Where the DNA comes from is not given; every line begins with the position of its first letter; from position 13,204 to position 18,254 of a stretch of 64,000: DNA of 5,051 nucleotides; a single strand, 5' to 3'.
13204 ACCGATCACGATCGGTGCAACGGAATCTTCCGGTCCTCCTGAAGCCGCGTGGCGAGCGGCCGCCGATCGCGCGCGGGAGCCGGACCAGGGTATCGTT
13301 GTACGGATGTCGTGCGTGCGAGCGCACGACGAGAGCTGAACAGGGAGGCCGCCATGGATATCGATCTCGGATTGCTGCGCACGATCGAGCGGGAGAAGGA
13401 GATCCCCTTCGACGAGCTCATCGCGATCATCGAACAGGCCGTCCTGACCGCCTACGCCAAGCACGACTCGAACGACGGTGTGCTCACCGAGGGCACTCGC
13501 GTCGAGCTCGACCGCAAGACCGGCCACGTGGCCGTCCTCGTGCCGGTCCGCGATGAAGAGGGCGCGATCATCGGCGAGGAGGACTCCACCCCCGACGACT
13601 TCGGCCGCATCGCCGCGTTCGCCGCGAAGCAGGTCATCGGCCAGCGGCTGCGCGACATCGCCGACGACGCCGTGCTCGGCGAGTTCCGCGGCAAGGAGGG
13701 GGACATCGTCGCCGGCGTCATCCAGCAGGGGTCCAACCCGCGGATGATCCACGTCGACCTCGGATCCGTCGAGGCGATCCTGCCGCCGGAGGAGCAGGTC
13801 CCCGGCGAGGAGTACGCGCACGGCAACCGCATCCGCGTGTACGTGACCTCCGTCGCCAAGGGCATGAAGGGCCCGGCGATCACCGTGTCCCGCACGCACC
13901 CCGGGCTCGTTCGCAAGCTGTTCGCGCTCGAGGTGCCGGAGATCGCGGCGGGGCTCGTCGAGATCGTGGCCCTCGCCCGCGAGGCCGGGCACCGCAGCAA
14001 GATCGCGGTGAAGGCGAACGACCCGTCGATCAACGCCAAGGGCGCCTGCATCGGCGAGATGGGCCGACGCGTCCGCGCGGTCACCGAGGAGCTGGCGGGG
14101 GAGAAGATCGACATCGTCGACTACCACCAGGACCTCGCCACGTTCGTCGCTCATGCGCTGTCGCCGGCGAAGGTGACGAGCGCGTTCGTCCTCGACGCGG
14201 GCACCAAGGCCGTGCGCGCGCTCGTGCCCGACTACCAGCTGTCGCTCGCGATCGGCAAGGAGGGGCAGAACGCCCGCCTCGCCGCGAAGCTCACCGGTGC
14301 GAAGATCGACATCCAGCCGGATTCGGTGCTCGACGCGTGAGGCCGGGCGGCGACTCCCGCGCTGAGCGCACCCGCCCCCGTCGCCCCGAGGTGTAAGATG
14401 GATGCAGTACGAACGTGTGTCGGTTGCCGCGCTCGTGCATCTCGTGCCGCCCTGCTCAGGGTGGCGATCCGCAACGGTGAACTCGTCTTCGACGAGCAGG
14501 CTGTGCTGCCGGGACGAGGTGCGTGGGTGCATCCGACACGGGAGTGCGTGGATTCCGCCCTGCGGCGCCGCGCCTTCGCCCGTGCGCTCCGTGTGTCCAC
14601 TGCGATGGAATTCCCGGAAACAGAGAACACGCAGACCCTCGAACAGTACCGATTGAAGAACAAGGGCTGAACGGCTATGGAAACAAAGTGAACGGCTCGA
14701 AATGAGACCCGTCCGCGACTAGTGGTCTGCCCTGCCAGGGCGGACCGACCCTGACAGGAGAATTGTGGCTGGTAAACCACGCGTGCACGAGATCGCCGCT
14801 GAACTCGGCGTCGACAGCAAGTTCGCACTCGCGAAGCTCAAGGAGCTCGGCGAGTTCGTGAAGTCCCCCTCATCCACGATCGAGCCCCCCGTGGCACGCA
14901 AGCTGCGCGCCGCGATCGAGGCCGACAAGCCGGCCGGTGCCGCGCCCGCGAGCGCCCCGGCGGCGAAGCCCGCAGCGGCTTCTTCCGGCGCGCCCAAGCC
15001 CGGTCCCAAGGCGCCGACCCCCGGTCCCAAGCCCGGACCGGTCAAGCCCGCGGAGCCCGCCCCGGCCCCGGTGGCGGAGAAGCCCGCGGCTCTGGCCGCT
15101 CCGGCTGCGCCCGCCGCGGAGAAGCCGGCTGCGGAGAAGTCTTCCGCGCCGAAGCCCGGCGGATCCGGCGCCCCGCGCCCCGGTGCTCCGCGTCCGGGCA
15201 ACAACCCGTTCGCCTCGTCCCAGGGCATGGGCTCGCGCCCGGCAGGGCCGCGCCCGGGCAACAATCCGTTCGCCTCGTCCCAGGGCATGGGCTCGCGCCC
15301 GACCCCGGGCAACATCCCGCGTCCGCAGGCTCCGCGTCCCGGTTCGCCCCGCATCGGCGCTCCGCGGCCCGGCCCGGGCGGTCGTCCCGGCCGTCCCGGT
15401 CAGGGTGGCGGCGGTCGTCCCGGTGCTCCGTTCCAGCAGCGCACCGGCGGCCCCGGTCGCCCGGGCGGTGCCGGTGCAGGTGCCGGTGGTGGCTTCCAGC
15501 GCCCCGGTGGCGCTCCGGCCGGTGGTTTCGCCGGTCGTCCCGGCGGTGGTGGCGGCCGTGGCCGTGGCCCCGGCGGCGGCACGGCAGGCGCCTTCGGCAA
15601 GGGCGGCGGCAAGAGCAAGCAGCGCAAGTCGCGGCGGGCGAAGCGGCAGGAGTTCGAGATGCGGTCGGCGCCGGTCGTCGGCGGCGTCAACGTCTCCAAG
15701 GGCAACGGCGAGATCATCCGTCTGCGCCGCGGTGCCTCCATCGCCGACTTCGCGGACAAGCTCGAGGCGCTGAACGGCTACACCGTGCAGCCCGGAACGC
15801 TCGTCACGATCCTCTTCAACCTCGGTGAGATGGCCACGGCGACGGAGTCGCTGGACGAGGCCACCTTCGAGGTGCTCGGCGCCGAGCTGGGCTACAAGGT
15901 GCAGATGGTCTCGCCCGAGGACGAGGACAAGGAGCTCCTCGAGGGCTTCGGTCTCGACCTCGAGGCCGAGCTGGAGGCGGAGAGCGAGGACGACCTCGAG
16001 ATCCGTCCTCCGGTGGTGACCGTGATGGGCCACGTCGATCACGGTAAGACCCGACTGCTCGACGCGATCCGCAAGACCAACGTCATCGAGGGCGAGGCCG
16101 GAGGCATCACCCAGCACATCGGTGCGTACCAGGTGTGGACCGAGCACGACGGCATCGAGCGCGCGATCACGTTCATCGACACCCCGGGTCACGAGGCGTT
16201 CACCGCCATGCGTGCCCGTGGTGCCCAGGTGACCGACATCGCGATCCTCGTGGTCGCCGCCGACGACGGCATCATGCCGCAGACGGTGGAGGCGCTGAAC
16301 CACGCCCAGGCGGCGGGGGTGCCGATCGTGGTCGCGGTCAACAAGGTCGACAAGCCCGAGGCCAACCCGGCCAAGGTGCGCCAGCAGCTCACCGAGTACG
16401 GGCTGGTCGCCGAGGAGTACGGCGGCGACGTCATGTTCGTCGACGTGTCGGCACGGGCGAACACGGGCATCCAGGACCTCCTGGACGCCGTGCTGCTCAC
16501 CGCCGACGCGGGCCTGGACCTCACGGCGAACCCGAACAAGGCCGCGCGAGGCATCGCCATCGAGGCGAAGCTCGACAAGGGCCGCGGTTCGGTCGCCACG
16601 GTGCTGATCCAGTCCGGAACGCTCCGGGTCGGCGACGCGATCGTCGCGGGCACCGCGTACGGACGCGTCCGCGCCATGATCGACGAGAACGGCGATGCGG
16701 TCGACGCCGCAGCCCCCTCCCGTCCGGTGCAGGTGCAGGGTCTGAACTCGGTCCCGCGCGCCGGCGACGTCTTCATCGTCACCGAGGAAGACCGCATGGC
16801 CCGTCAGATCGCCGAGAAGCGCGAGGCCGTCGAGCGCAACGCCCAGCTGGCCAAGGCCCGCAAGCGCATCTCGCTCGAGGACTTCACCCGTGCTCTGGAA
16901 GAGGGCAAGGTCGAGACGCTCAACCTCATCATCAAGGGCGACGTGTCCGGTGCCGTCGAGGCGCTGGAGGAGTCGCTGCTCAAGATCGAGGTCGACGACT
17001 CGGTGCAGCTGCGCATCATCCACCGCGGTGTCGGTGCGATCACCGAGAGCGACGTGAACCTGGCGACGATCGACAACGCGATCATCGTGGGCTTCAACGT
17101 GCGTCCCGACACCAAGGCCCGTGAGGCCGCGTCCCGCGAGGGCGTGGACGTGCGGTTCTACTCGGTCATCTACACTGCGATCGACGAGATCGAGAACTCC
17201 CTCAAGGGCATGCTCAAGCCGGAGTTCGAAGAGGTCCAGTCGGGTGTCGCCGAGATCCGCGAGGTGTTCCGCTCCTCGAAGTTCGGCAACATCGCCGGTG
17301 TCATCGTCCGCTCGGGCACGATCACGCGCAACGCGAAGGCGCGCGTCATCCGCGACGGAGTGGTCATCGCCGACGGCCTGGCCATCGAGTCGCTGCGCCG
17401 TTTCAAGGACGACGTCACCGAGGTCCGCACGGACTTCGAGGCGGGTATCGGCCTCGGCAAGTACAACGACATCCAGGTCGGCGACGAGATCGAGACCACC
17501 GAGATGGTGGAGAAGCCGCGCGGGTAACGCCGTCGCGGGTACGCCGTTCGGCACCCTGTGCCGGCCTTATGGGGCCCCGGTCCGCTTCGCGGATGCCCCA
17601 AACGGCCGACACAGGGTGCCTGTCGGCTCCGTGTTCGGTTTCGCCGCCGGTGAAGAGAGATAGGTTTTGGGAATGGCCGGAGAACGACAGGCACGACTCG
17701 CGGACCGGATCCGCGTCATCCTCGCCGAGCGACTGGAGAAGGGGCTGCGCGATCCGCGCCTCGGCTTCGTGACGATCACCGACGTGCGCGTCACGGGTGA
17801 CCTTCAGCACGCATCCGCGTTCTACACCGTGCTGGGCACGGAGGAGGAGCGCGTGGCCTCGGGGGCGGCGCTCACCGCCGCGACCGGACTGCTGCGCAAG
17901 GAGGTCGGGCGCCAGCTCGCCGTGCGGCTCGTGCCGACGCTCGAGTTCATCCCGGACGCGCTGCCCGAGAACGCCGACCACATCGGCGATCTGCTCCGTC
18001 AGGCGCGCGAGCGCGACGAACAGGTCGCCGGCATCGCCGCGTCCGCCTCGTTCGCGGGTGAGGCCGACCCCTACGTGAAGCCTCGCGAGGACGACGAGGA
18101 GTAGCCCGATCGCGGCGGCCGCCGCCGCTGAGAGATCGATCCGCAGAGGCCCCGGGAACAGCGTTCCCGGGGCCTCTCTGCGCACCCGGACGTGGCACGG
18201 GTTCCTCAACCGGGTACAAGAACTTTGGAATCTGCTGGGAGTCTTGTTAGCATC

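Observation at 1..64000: GGATCC, and especially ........, behaves as a highly iterated palindrome across coding and non-coding DNA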

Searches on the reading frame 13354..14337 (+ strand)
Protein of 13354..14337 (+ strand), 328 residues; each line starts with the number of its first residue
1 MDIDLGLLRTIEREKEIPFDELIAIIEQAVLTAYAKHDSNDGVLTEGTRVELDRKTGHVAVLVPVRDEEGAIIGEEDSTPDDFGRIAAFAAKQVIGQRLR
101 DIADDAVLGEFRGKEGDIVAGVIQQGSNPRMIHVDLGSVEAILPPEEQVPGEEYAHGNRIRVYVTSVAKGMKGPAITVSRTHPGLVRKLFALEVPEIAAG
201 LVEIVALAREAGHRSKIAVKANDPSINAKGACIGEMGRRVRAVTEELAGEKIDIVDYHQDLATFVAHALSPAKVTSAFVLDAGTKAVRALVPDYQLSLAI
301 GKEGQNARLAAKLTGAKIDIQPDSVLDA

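Call 12: find_related_loci(query=window:13354-14337:+, collection=genome_contigs, flank=10000)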
Query window:13354-14337:+ (328 aa) in genome_contigs; peptide patterns used: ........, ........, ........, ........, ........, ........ (x = any residue, [..] = any of these).
600 stretches matched a pattern (row limit reached: there are more); 527 encode a relative of the query (tblastn E <= 1e-3); the best 80 are kept; 80 distinct loci.
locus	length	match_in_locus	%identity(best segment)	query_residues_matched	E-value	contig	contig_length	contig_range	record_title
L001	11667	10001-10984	97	1-328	0e+0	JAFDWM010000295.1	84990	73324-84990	MAG: Actinomycetota bacterium isolate SZAS-7 LIN-591__295__length-84990, whole genome shotgun sequence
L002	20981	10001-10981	97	1-327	0e+0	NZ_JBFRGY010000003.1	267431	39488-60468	Microbacterium sp. 2MCAF23 SCAFFOLD_2, whole genome shotgun sequence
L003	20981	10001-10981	95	1-327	0e+0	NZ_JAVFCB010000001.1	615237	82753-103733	Microbacterium capsulatum strain ASV81 Scaffold1, whole genome shotgun sequence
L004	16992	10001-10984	94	1-328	0e+0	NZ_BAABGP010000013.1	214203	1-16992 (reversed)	Microbacterium panaciterrae strain JCM 17839 sequence13, whole genome shotgun sequence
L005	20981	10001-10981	90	1-327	0e+0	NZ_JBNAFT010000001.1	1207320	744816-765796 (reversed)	Microbacterium sp. S308A+ Scaffold1, whole genome shotgun sequence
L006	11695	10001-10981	91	1-327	0e+0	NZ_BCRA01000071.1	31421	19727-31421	Microbacterium resistens NBRC 103078, whole genome shotgun sequence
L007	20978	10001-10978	89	1-326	0e+0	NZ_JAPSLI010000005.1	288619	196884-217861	MAG: Microbacterium sp. isolate RH59_bin.022 NODE_40_length_288619_cov_25.994076, whole genome shotgun sequence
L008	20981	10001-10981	89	1-327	0e+0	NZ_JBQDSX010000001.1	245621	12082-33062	MAG: Microbacterium sp. isolate AOP28_A2_surf _bin _7 AOP28_A2_surf.bin.7_1, whole genome shotgun sequence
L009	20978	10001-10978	89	1-326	0e+0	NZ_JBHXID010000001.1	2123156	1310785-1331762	Microbacterium sp. NPDC058342 NPDC058342_T37_H7.ctg-0001, whole genome shotgun sequence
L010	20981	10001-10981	89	1-327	0e+0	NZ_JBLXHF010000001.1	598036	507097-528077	MAG: Microbacterium sp. isolate ET06-03 T06maxbin_out.019RE.5K@1, whole genome shotgun sequence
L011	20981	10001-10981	91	1-327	0e+0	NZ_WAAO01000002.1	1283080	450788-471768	Microbacterium algeriense strain G1 contig00002, whole genome shotgun sequence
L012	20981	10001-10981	89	1-327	0e+0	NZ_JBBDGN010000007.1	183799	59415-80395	Microbacterium istanbulense strain Mu-43 Seq7, whole genome shotgun sequence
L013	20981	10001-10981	89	1-327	0e+0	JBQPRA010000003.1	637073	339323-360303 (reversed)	Microbacterium sp. A204 Scaffold3, whole genome shotgun sequence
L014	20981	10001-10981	90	1-327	0e+0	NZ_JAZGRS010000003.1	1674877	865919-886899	Microbacterium paraoxydans strain GM09 NODE_3_length_1674779_cov_26.433287, whole genome shotgun sequence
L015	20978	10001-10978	88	1-326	0e+0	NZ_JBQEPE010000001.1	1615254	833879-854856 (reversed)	Microbacterium sp. 22195 scaffold1, whole genome shotgun sequence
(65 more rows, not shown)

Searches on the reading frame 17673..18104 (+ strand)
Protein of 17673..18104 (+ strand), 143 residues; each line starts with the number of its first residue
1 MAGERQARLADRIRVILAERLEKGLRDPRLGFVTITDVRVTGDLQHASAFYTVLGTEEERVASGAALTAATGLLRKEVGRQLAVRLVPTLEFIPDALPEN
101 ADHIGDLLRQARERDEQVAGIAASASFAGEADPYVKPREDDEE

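Call 30: find_encoding_contigs(protein=window:17673-18104:+, flank=10000, max_places=6)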
Protein window:17673-18104:+ (143 aa): no gene with exactly this product is on record in the collection.
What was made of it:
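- Tried and rejected: Exact-protein look-up of the window's RbfA to identify the source genome returned nothing (call 30).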
